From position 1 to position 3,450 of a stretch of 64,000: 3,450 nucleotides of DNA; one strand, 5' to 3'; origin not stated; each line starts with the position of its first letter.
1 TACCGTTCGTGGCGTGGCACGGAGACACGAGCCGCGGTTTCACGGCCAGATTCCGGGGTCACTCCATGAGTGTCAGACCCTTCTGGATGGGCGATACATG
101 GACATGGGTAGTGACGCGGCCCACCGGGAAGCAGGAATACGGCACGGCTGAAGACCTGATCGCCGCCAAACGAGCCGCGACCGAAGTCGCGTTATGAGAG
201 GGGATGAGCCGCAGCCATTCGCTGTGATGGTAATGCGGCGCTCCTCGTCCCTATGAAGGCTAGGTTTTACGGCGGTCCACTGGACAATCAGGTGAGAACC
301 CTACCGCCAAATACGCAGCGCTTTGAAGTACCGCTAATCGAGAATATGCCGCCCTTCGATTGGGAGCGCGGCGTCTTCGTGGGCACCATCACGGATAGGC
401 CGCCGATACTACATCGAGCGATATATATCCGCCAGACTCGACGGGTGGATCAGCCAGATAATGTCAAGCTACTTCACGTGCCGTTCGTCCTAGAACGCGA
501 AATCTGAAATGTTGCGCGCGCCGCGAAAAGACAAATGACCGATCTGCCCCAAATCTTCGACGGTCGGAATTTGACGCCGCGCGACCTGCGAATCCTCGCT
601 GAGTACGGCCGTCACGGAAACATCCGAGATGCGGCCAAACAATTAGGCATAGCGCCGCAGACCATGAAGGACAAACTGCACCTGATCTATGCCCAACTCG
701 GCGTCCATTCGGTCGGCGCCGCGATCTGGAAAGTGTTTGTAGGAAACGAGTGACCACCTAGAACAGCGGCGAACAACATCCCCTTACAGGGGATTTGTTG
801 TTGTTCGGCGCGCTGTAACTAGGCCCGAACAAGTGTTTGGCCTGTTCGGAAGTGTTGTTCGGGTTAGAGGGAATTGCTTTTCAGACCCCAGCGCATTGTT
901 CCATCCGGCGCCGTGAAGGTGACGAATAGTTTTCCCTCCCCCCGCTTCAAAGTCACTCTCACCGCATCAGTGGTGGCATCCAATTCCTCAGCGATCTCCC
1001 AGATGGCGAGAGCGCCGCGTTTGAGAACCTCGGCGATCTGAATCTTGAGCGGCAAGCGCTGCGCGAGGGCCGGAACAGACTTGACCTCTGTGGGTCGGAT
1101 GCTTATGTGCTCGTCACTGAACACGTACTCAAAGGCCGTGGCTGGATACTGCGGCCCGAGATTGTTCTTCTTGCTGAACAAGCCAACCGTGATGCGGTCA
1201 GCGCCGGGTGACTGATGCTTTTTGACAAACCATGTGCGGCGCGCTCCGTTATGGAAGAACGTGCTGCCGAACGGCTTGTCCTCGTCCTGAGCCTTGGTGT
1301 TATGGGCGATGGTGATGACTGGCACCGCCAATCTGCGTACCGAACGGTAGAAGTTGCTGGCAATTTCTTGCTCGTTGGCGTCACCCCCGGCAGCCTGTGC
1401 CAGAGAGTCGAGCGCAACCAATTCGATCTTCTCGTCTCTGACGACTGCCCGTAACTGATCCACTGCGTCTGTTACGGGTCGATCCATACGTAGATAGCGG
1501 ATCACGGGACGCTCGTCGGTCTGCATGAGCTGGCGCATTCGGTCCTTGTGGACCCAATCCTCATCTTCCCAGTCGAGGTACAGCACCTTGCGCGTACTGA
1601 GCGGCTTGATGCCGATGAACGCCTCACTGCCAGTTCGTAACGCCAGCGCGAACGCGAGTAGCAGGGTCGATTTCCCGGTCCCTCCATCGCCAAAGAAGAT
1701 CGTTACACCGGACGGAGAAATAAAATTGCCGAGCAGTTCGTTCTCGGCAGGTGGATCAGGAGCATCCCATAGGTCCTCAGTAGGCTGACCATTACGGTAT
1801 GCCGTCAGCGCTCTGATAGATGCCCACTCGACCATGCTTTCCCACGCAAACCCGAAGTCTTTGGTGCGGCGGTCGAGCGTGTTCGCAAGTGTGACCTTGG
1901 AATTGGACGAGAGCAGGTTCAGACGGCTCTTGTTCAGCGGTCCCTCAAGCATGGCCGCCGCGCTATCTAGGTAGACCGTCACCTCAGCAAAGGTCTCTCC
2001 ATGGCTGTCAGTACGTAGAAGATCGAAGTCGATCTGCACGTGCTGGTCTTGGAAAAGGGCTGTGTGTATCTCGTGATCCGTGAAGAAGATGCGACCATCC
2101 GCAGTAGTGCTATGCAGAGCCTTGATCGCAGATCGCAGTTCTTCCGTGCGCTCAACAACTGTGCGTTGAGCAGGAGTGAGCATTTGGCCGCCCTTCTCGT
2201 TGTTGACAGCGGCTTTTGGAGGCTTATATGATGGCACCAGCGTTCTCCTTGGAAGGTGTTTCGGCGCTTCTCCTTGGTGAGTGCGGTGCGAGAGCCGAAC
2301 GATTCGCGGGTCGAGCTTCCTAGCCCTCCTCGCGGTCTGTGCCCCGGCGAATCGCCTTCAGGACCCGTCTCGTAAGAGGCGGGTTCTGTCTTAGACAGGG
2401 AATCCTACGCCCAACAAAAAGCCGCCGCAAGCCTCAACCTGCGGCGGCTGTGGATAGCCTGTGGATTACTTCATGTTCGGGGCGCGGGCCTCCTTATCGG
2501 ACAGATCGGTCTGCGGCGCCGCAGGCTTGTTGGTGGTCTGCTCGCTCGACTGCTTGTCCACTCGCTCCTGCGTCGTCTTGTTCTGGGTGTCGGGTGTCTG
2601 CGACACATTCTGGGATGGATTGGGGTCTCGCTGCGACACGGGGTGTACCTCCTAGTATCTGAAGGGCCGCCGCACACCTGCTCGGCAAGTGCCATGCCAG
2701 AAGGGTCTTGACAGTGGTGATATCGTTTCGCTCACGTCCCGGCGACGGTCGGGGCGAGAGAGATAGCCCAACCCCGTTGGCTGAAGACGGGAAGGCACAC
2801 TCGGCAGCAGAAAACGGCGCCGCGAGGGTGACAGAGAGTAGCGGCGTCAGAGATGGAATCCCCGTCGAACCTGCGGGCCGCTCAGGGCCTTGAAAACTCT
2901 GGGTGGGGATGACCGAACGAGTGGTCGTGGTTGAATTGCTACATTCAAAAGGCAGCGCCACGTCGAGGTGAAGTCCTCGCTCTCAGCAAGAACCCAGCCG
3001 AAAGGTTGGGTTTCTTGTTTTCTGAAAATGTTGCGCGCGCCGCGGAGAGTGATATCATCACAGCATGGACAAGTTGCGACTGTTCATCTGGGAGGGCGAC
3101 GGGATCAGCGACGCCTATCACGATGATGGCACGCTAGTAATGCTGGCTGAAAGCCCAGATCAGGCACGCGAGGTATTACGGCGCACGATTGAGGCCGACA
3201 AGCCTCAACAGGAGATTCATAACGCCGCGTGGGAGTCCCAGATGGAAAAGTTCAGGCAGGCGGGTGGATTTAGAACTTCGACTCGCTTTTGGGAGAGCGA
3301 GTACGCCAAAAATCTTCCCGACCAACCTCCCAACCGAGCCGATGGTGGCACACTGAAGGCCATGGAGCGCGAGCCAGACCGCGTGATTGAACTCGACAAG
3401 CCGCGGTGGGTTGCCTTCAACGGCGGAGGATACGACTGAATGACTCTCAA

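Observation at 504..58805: Three early promoters share a conserved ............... element; two carry an identical 16-mer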

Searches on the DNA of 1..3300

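Call 61: search_rna_families(source=window, start=1, end=3300, threshold=evalue, max_evalue=1)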
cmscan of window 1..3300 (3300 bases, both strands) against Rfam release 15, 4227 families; matches with E-value up to 1: 0.
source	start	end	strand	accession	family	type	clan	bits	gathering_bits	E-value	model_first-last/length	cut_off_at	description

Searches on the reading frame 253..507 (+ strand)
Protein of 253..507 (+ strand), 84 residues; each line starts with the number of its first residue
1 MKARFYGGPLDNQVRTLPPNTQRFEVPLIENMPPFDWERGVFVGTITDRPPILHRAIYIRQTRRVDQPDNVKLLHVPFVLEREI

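Call 12: search_protein_families(library=pfam, proteins=[window:253-507:+], max_evalue=0.01)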
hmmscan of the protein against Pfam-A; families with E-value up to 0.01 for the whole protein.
window:253-507:+ (84 aa): 0 families

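Call 13: search_protein_families(library=phrogs, proteins=[window:253-507:+], max_evalue=0.001)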
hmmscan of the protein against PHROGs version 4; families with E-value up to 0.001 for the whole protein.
window:253-507:+ (84 aa): 0 families

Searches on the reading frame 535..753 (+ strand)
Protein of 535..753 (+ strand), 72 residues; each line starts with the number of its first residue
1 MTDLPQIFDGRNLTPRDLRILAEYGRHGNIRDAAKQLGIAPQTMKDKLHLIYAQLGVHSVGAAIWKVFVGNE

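Call 12: search_protein_families(library=pfam, proteins=[window:535-753:+], max_evalue=0.01)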
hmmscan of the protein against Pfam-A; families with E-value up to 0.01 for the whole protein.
window:535-753:+ (72 aa): 5 families
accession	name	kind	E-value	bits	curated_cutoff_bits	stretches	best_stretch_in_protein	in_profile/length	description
PF00126.33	HTH_1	-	4.5e-05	23.7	26.6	1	16-57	2-43/60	Bacterial regulatory helix-turn-helix protein, lysR family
PF13556.12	HTH_30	-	0.00049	20.3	27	1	18-57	2-42/59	PucR C-terminal helix-turn-helix domain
PF02954.25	HTH_8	-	0.0019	18.4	22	1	27-48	18-39/42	Bacterial regulatory protein, Fis family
PF00196.25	GerE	-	0.0048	16.9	23.5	1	12-64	2-54/57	Bacterial regulatory proteins, luxR family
PF04967.18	HTH_10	-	0.0064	16.7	23.1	0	23-49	19-45/53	HTH DNA binding domain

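Call 13: search_protein_families(library=phrogs, proteins=[window:535-753:+], max_evalue=0.001)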
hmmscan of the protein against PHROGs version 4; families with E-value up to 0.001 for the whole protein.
window:535-753:+ (72 aa): 1 family
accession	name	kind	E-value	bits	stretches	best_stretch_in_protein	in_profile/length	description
phrog_3282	-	transcription regulation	5.9e-07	30.5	1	9-66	44-101/158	sigma factor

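Call 23: find_encoding_contigs(protein=window:535-753:+, flank=3000, max_places=10)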
Protein window:535-753:+ (72 aa): 9 contigs read that carry it; 7 places shown.
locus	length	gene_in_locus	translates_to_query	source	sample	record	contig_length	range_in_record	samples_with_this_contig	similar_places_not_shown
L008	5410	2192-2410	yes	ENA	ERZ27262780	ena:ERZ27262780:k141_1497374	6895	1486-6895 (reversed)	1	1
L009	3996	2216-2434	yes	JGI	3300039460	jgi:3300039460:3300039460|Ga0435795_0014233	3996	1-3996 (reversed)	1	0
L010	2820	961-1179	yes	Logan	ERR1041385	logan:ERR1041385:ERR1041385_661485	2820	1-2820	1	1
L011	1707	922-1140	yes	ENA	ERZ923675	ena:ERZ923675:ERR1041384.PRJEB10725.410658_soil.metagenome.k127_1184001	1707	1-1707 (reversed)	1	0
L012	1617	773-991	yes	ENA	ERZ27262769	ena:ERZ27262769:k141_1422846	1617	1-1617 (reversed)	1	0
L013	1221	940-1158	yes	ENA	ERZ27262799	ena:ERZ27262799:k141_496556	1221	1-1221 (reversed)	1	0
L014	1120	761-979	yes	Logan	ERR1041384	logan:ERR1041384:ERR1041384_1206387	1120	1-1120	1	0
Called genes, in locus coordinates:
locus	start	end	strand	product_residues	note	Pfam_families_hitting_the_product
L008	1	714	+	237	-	?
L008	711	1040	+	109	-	-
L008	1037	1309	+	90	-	-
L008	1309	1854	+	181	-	PF14090:HTH_39 (faint)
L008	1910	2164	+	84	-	-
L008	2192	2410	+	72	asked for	-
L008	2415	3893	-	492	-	PF13481:AAA_25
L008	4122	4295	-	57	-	-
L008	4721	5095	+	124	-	-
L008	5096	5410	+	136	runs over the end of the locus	-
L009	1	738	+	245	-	?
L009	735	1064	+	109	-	-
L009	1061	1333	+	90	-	-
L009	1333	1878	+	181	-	PF14090:HTH_39 (faint)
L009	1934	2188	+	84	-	-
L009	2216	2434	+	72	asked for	-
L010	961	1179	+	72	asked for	-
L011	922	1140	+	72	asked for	-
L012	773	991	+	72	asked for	-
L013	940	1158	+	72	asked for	-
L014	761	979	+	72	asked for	-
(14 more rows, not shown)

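Call 52: find_homologous_proteins(query=L008:1309-1854:+, max_evalue=0.00001)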
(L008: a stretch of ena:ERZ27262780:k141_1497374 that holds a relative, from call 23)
Query L008:1309-1854:+ (181 aa): 3 proteins with E <= 0.00001 among 430 candidates.
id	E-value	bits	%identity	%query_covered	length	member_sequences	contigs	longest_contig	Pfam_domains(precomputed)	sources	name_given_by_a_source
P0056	1.3e-114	398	99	100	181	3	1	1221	PF14090.13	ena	-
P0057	9.4e-57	209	59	98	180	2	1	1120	-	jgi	jgi:hypothetical protein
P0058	6.5e-51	190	56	98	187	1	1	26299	-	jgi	jgi:hypothetical protein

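Call 55: find_encoding_contigs(protein=P0058, flank=10000, max_places=3)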
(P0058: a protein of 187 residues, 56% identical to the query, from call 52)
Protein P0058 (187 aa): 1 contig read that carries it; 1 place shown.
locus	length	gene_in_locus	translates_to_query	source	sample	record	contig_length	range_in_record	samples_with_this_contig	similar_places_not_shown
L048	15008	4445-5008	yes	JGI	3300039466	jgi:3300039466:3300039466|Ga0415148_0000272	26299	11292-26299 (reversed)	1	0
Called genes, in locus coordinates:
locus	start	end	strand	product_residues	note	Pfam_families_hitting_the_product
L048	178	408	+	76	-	-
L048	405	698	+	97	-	-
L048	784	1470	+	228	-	PF12705:PDDEXK_1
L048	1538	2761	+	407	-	-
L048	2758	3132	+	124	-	-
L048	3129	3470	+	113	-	-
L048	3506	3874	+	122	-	-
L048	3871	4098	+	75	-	-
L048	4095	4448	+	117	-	-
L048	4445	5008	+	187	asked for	-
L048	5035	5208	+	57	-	-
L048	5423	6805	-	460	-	PF13481:AAA_25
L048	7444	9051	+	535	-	PF05731:TROVE, PF13519:VWA_2 (weak)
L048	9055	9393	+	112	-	-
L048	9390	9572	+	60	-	-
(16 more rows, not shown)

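Call 63: find_encoding_contigs(protein=P0057, flank=3000, max_places=4)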
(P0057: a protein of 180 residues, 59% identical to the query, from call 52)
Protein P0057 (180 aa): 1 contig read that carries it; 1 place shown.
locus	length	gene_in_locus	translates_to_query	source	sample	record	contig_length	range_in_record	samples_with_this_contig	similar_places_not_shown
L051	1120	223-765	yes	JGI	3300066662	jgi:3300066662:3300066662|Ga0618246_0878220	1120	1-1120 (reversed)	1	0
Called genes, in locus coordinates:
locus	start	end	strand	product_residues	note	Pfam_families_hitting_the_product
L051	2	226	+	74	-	?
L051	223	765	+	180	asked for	-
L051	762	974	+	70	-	-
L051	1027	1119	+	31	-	?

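Call 81: search_solved_structures(query=window:535-753:+, max_evalue=1, show_alignments=2)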
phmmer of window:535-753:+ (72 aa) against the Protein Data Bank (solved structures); distinct sequences matched with E-value up to 1: 2.
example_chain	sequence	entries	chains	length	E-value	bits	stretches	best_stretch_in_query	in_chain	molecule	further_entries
7trv_A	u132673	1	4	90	0.27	15.1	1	16-61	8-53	LysR-family transcriptional regulatory protein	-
4yn8_A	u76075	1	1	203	0.73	13.7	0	12-64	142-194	Response regulator ChrA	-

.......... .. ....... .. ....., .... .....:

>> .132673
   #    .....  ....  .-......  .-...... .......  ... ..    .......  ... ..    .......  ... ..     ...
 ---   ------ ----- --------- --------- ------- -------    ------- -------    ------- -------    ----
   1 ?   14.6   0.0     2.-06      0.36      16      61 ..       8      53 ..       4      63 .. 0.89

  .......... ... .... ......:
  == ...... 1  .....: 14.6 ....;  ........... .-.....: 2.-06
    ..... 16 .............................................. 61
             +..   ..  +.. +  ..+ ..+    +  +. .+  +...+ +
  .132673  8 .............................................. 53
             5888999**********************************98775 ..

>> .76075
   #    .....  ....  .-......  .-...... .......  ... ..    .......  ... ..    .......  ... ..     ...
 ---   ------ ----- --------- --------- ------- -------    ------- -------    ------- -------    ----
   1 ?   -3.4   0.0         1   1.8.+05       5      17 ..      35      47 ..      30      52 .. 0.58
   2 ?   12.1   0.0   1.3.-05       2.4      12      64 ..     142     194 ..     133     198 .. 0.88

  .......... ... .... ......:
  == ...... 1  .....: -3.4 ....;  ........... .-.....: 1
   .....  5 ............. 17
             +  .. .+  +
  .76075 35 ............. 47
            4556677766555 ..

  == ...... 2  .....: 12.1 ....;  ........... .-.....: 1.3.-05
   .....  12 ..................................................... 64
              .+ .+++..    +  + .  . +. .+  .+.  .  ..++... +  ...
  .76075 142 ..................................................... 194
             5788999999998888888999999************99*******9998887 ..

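Call 92: find_related_loci(query=L008:1309-1854:+, collection=viral_contigs, flank=5000)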
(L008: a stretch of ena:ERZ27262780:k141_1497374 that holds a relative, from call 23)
Query L008:1309-1854:+ (181 aa) in viral_contigs; peptide patterns used: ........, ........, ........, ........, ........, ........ (x = any residue, [..] = any of these).
7 stretches matched a pattern, but none encodes a relative of the query by tblastn (E <= 1e-3).
